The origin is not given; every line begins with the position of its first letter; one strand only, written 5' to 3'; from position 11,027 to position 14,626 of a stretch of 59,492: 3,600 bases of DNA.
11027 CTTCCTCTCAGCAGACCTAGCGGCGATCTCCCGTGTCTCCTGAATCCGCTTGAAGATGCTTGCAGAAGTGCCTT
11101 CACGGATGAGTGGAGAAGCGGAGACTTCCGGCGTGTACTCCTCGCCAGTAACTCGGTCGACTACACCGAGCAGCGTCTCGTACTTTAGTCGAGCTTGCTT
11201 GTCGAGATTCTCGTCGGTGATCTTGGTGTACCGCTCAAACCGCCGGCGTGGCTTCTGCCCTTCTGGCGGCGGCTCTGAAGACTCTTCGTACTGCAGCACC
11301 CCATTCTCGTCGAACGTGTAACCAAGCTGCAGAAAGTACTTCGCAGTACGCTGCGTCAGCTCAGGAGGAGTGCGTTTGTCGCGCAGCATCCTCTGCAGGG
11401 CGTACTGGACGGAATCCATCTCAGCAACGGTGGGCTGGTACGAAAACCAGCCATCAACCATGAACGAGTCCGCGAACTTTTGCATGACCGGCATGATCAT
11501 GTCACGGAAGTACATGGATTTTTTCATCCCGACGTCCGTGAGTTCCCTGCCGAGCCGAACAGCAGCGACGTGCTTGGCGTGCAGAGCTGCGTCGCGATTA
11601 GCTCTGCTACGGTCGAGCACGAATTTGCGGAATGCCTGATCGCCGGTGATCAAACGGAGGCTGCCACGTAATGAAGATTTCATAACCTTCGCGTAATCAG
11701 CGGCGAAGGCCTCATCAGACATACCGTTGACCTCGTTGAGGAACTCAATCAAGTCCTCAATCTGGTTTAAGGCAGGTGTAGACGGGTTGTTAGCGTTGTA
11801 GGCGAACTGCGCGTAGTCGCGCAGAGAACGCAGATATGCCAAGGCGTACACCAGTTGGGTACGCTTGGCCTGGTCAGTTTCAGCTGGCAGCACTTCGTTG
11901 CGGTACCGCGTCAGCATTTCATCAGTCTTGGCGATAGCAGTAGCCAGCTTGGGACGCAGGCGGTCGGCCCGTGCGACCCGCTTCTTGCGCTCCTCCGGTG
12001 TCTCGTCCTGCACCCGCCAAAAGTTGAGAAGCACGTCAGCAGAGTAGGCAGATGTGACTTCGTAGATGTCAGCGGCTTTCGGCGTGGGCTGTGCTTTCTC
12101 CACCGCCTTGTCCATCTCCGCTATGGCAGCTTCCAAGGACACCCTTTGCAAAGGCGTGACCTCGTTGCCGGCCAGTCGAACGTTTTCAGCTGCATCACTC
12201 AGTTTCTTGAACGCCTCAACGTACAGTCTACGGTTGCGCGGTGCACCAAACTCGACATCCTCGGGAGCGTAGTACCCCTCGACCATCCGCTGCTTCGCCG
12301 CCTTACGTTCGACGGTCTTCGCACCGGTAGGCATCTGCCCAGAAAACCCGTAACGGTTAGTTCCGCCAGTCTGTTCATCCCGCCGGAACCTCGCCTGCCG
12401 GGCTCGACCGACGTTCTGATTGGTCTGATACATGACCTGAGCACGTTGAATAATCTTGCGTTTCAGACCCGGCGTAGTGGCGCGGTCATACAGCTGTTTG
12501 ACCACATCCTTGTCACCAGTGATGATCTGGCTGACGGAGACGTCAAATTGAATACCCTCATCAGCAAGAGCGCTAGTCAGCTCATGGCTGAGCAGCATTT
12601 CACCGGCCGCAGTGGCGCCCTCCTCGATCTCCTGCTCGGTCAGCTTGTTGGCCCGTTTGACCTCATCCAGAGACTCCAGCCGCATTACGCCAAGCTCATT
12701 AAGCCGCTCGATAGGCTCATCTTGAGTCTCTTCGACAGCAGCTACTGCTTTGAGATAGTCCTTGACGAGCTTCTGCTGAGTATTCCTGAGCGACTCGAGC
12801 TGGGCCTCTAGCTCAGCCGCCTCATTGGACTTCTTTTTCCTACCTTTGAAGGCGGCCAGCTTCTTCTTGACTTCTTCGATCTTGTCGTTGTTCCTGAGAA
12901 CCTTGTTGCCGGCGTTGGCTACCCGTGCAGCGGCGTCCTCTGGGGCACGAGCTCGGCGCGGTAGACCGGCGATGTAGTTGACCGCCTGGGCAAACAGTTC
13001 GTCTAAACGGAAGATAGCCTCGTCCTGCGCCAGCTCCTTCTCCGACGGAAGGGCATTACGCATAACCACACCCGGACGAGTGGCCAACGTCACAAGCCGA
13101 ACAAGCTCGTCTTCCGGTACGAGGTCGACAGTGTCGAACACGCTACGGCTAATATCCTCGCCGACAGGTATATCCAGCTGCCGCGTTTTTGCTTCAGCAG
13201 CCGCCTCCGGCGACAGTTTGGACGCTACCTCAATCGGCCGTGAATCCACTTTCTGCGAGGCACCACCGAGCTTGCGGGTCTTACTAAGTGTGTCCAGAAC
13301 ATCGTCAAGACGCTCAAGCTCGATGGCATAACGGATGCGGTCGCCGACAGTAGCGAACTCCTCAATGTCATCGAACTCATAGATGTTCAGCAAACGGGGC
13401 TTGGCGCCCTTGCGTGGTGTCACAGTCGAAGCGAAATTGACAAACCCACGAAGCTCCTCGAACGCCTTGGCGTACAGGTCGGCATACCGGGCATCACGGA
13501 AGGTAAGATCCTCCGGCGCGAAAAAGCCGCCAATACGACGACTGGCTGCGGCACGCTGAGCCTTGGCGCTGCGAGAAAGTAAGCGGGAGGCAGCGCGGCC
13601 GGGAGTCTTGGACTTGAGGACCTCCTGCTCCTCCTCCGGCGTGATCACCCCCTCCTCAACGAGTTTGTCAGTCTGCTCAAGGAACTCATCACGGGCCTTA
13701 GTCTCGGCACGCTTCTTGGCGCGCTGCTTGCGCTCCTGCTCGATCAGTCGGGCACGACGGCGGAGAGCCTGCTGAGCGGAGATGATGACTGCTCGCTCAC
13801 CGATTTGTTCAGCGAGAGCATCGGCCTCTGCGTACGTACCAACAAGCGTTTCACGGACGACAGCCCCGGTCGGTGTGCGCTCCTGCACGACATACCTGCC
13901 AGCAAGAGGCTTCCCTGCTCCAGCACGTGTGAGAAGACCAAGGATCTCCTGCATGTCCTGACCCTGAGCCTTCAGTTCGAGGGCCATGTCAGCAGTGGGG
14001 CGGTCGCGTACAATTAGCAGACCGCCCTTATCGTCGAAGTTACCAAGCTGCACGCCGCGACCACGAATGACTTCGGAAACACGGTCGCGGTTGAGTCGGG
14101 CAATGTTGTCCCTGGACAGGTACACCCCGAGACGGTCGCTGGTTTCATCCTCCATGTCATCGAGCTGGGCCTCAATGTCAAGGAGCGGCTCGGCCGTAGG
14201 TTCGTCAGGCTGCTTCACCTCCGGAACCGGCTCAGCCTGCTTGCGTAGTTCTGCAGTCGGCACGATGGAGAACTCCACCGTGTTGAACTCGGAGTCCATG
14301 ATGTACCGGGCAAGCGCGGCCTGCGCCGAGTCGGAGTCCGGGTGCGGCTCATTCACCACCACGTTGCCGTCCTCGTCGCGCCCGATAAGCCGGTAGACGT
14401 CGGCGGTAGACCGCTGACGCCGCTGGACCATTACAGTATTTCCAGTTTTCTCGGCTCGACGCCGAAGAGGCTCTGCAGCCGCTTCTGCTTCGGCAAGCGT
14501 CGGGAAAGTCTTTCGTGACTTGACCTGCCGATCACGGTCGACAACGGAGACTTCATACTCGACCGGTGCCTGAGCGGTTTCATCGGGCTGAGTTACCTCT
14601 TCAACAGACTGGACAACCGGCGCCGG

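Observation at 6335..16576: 3413-aa giant protein with a zincin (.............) domain and a PLxRFG-like motif: a polyvalent injected effector?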

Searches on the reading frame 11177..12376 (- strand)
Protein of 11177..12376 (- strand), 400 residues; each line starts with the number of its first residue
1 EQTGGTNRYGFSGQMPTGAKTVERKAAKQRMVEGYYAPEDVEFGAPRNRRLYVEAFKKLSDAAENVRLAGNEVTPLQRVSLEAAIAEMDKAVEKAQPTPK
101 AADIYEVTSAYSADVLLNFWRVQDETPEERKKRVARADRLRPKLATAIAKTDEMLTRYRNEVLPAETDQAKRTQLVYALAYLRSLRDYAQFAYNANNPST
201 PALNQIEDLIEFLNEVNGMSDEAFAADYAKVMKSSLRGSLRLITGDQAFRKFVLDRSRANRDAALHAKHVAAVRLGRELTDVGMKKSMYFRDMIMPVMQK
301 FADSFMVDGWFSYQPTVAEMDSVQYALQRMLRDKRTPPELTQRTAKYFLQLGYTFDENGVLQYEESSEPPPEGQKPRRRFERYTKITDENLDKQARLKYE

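Call 14: search_protein_families(library=pfam, proteins=[window:11177-12376:-], max_evalue=10)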
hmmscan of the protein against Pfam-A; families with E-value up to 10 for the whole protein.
window:11177-12376:- (400 aa): 2 families
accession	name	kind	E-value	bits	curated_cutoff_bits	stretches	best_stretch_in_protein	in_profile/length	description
PF20072.4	DUF6468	-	0.075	13.6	26.9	1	131-160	41-70/76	Domain of unknown function (DUF6468)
PF25803.1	Spectrin_SYNE1_2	-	0.24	12.2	27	1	77-152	8-79/113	Nesprin-1, spectrin repeats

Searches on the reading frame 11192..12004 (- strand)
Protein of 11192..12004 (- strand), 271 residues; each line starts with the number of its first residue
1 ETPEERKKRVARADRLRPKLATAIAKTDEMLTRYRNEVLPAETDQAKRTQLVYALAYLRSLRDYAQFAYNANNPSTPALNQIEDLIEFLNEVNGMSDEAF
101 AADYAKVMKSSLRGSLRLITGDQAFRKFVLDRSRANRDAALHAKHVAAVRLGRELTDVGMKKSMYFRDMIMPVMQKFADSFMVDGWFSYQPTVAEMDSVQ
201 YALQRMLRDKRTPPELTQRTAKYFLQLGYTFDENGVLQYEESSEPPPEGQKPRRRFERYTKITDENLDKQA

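Call 108: search_solved_structures(query=A4, max_evalue=10)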
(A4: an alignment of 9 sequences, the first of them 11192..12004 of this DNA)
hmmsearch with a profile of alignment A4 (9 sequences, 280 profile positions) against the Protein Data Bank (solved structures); distinct sequences matched with E-value up to 10: 9.
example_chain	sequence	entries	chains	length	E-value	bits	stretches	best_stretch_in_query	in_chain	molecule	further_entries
6zh1_A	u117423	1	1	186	0.29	13.8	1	90-144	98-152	Factor H-binding protein A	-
7epk_A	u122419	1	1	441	0.64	12.6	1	40-136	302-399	Signal recognition particle 54 kDa protein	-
3ckw_A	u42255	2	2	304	0.65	12.6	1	191-230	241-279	Serine/threonine-protein kinase 24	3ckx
4w8e_A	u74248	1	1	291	0.7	12.5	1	191-230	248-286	Serine/threonine-protein kinase 24 36 kDa subunit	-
3a7f_A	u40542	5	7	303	0.71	12.5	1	191-230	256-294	Serine/threonine kinase 24 (STE20 homolog, yeast)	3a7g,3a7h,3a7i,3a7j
4u8z_A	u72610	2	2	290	0.71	12.5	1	191-230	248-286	Serine/threonine-protein kinase 24 | Serine/threonine-protein kinase 24 36 kDa subunit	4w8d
4qml_A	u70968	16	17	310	0.74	12.4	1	191-230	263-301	Serine/threonine-protein kinase 24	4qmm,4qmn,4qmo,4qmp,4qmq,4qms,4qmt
4o27_B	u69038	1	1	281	0.76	12.4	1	191-230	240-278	Serine/threonine-protein kinase 24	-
3mkr_A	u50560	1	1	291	0.78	12.4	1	38-98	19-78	Coatomer subunit epsilon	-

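Call 109: search_protein_families(library=pfam, alignment_id=A4, max_evalue=1)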
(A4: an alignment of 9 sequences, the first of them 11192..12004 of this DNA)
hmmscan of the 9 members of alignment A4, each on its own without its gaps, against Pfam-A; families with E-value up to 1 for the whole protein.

A. member 1, window:11192-12004:- (271 aa): 0 families

B. families by the number of members that match (of 9 scanned): 15 families
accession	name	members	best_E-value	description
PF20993.2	CENPH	1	0.00055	CENPH protein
PF24862.1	SUS_EPBD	1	0.015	Sucrose synthase EPBD domain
PF24245.1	INO80F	1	0.02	INO80 complex subunit F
PF09403.15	FadA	1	0.029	Adhesion protein FadA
PF17085.10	UCMA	1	0.033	Unique cartilage matrix associated protein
PF12228.14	DUF3604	1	0.038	Protein of unknown function (DUF3604)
PF20512.3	PMI_typeI_hel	1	0.058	Phosphomannose isomerase type I, helical insertion domain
PF08621.15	RPAP1_N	1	0.078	RPAP1-like, N-terminal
PF04356.17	DUF489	1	0.11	Protein of unknown function (DUF489)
PF09351.15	DUF1993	1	0.19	Domain of unknown function (DUF1993)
PF18074.6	PriA_C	1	0.19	Primosomal protein N C-terminal domain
PF08651.15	DASH_Duo1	1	0.25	DASH complex subunit Duo1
PF06767.16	Sif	1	0.25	Sif protein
PF04632.18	FUSC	1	0.34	Fusaric acid resistance protein family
PF05016.21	ParE_toxin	1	0.65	ParE toxin of type II toxin-antitoxin system, parDE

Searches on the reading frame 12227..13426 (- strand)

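Call 14: search_protein_families(library=pfam, proteins=[window:12227-13426:-], max_evalue=10)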
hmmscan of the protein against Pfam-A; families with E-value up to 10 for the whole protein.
window:12227-13426:- (400 aa): 2 families
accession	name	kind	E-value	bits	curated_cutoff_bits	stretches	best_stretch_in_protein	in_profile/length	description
PF12186.13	AcylCoA_dehyd_C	-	0.052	14.1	27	1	200-238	11-49/111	Acyl-CoA dehydrogenase C terminal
PF01025.24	GrpE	-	7.8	6.6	25.8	0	197-293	7-111/165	GrpE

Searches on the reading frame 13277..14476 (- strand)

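Call 14: search_protein_families(library=pfam, proteins=[window:13277-14476:-], max_evalue=10)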
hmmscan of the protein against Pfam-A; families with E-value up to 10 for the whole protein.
window:13277-14476:- (400 aa): 4 families
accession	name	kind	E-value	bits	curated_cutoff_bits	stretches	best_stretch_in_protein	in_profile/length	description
PF00619.27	CARD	-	0.00038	20.8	23.9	1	269-309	22-62/85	Caspase recruitment domain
PF01266.30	DAO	-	0.0067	16.4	27.9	1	274-353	86-173/353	FAD dependent oxidoreductase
PF05766.18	NinG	-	0.33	11.2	25.4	1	233-278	43-88/193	Bacteriophage Lambda NinG protein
PF11208.13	DUF2992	-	1.2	9.8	23.8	1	226-271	79-124/132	Protein of unknown function (DUF2992)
